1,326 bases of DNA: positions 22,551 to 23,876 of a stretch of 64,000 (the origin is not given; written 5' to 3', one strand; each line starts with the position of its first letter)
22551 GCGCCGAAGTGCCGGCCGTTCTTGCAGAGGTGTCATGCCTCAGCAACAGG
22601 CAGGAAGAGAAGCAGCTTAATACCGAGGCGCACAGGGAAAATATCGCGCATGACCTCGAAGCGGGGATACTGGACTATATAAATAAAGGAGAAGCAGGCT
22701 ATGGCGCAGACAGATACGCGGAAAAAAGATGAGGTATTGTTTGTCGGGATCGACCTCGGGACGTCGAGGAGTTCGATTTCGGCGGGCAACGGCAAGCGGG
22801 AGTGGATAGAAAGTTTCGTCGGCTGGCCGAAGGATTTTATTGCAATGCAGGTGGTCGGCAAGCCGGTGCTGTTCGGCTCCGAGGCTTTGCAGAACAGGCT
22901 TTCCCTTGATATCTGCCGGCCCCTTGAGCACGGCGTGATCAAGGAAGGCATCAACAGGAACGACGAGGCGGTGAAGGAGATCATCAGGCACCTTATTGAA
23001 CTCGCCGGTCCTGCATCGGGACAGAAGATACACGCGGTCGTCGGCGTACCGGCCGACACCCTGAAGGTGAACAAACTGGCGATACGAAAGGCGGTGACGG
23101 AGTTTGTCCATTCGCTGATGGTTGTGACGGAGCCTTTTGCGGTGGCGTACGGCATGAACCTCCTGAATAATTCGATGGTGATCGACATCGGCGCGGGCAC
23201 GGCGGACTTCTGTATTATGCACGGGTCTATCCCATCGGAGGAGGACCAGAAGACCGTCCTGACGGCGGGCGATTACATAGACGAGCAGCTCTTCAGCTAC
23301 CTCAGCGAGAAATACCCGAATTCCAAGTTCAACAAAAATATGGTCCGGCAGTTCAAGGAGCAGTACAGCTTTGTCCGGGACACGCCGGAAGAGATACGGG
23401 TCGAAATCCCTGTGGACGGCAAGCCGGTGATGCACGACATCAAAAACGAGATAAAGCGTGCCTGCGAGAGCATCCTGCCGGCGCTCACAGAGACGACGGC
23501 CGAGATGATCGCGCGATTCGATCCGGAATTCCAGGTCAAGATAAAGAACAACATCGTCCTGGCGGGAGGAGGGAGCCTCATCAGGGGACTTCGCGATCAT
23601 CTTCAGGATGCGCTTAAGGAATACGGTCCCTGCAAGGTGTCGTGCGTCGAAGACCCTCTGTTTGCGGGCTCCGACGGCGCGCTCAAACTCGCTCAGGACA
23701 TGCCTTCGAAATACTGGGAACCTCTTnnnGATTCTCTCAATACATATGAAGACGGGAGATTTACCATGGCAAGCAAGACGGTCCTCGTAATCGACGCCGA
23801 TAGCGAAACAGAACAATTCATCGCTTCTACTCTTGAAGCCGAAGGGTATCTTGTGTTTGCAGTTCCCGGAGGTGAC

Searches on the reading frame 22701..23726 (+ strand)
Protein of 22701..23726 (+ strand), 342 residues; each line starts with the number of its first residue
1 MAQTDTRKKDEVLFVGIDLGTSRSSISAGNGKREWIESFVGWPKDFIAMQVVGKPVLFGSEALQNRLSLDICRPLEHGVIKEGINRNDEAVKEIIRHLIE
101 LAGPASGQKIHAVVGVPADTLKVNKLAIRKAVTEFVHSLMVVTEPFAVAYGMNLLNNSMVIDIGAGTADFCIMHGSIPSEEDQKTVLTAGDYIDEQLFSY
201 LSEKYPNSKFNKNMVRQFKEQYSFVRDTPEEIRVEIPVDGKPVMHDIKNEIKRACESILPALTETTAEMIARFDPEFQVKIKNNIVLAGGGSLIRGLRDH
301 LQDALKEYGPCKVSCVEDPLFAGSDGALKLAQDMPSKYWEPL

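Call 80: search_protein_families(library=ncbifam, proteins=[window:22701-23726:+], max_evalue=0.001)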
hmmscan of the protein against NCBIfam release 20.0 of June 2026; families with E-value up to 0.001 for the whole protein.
window:22701-23726:+ (342 aa): 17 families
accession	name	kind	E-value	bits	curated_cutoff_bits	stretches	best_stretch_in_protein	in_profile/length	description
NF040964.1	MamK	subfamily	4.4e-123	410.6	400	1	13-341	1-329/335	MamK family actin-like protein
NF053558.1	BeeR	equivalog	3e-67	227.1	530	1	13-340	1-346/349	BeeR family actin-like protein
NF010539.0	PRK13927.1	subfamily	2.2e-26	92.6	293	1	15-334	9-329/339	rod shape-determining protein MreB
TIGR00904.1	mreB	subfamily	2.4e-21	76.1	365.75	1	70-332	63-327/334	MreB/Mrl family cell shape determining protein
NF010540.1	PRK13929.1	exception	6.9e-20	71.4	515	1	69-306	60-303/334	rod-share determining protein MreBH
NF011660.0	PRK15080.1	equivalog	2.6e-09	36.7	182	1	79-174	63-159/277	ethanolamine utilization protein EutJ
TIGR01991.1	HscA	equivalog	2.9e-08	32.7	708.55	1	92-305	112-337/600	Fe-S protein assembly chaperone HscA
NF003520.0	PRK05183.1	subfamily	2e-07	29.8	620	1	91-304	131-356/621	Fe-S protein assembly chaperone HscA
NF053533.1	salactin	equivalog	4e-07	29.4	400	1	152-333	145-334/335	actin-like salactin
TIGR02529.1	EutJ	subfamily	1.9e-06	27.6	152.1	1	79-174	30-126/239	ethanolamine utilization protein EutJ family protein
TIGR02350.1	prok_dnaK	equivalog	2.4e-05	22.9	822.55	1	90-209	110-239/596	molecular chaperone DnaK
TIGR03739.1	PRTRC_D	hypoth_equivalog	3.6e-05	22.9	214.8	1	156-329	167-316/320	PRTRC system protein D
NF001413.0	PRK00290.1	equivalog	4.3e-05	22.1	648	0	90-207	113-238/625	molecular chaperone DnaK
NF002399.0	PRK01433.1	equivalog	9.5e-05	21.2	743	0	92-306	123-333/595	Fe-S protein assembly chaperone HscA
NF009946.0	PRK13410.1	equivalog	0.00011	20.6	1019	1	88-206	113-240/669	molecular chaperone DnaK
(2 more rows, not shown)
